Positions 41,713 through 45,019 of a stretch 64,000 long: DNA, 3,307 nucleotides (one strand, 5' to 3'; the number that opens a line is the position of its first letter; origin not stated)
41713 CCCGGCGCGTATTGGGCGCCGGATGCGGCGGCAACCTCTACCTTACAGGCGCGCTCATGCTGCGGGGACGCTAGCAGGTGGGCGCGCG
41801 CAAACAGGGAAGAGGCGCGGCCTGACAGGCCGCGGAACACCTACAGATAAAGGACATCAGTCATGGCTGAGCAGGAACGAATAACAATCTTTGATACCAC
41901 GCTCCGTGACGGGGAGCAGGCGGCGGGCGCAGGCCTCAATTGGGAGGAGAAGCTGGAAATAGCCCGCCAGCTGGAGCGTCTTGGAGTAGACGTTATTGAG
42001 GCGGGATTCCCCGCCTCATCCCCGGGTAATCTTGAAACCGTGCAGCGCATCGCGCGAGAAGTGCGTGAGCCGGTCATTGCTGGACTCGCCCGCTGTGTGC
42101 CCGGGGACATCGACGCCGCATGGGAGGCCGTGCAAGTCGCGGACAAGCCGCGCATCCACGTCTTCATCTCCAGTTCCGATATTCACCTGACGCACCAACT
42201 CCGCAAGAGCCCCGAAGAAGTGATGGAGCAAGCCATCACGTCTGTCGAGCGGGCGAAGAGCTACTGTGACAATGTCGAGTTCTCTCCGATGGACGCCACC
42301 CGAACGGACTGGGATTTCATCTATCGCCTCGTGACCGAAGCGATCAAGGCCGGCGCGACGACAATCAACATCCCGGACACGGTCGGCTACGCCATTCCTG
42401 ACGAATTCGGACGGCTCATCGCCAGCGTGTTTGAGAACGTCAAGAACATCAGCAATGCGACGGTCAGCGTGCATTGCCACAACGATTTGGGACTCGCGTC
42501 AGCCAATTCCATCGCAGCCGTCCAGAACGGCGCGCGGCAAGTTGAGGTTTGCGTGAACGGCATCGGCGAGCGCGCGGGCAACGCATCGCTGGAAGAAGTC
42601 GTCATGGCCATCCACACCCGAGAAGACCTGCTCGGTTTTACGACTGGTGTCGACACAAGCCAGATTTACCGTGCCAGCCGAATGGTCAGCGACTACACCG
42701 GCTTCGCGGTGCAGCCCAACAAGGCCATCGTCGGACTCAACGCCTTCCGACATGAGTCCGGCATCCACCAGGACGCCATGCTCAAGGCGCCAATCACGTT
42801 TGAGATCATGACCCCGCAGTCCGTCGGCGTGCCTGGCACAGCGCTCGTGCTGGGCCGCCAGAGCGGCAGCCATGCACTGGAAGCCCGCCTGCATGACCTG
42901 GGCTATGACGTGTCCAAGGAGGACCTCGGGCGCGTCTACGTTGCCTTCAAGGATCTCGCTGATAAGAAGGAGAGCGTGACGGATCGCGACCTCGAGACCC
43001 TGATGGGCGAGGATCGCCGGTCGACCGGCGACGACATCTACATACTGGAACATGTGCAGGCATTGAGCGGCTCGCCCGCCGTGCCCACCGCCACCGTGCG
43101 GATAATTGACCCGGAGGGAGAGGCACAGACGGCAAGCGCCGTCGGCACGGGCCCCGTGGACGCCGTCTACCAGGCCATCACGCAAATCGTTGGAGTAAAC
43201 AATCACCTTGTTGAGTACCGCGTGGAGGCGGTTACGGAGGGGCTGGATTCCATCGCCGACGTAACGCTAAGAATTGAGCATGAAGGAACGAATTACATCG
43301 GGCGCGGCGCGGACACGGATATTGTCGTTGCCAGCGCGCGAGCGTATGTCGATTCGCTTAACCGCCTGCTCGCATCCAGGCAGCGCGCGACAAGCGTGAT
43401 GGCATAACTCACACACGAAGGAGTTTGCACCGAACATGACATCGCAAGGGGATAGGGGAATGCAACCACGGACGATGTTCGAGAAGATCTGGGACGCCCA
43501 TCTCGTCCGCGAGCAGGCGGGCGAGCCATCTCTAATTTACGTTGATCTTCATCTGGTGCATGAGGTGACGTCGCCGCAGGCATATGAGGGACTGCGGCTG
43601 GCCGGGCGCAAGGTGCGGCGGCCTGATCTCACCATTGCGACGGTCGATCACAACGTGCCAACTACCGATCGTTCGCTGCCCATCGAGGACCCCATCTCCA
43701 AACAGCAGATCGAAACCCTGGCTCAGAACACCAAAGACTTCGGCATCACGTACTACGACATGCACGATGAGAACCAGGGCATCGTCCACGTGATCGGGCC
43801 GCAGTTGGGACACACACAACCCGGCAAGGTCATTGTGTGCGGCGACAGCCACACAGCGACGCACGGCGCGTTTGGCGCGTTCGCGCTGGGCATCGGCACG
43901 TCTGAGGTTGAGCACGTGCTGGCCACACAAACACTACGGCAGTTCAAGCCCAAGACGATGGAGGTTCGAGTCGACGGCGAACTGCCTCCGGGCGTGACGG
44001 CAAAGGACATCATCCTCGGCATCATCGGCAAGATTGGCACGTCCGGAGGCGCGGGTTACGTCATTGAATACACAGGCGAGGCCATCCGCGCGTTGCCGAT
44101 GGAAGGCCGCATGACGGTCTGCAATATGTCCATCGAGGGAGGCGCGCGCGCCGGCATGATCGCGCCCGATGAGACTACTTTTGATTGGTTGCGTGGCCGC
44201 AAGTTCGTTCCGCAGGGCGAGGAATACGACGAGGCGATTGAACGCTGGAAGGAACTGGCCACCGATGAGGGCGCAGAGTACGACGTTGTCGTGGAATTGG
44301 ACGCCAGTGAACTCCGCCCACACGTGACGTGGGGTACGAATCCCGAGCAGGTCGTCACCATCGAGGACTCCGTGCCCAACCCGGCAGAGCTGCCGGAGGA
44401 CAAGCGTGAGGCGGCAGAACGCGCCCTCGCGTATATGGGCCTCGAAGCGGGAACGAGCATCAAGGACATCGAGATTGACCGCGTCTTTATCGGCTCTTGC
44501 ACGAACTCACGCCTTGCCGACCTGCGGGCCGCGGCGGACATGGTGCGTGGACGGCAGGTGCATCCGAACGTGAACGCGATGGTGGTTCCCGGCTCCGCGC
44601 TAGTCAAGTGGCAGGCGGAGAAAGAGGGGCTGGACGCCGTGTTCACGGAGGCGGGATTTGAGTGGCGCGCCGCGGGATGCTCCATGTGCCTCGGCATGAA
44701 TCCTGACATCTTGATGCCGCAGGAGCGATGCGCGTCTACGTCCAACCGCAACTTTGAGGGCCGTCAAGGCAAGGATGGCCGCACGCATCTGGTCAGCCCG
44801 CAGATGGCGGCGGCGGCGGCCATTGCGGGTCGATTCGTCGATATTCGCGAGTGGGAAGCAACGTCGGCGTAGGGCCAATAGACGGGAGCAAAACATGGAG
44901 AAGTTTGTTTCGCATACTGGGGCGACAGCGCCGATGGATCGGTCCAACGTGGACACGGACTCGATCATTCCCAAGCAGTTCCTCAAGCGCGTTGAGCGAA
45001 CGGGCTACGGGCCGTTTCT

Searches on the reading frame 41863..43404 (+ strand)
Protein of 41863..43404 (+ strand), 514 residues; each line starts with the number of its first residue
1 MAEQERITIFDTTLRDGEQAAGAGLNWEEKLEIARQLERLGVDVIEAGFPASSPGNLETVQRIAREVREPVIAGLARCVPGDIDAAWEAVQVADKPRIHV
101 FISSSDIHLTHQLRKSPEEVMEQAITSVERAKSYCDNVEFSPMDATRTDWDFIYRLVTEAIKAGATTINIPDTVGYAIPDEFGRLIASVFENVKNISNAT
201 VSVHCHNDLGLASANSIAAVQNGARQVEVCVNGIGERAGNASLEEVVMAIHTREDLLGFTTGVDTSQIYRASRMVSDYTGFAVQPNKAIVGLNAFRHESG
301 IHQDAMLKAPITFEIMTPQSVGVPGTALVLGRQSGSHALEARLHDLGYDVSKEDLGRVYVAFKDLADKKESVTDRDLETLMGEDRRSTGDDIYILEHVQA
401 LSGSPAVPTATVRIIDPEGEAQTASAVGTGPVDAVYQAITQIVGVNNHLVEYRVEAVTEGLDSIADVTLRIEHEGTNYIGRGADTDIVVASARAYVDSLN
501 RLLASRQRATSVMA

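Call 64: search_protein_families(library=pfam, proteins=[window:41863-43404:+], max_evalue=0.00001)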
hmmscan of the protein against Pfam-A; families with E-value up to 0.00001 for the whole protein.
window:41863-43404:+ (514 aa): 3 families
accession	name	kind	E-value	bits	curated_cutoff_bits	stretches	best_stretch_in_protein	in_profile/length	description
PF00682.25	HMGL-like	-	2.7e-94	315.9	29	1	7-275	2-260/260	HMGL-like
PF08502.15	LeuA_dimer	-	2.9e-34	118.2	24.9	1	372-503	2-131/131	LeuA allosteric (dimerisation) domain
PF22617.1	HCS_D2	-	8e-26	90.7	27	1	289-369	1-81/82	Homocitrate synthase post-HMGL domain-like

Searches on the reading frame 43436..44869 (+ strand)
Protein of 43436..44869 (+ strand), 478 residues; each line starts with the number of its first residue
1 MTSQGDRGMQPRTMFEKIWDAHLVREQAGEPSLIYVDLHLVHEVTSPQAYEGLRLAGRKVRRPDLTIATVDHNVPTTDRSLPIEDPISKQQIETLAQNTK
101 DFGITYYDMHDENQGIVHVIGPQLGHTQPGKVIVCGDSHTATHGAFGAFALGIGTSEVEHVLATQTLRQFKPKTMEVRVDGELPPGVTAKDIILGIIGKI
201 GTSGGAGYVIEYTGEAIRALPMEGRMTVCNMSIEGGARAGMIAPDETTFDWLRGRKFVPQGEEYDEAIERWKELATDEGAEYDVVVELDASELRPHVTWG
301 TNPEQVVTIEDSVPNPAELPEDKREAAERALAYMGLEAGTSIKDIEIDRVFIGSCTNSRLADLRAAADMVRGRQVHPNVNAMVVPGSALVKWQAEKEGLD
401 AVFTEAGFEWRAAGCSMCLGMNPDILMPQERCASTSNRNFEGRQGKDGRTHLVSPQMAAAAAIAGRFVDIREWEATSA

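Call 64: search_protein_families(library=pfam, proteins=[window:43436-44869:+], max_evalue=0.00001)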
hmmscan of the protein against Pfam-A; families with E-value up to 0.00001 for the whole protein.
window:43436-44869:+ (478 aa): 1 family
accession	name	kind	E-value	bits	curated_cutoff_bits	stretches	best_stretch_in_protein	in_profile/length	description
PF00330.25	Aconitase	-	4.6e-184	613.1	28.7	1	16-465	1-463/463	Aconitase family (aconitate hydratase)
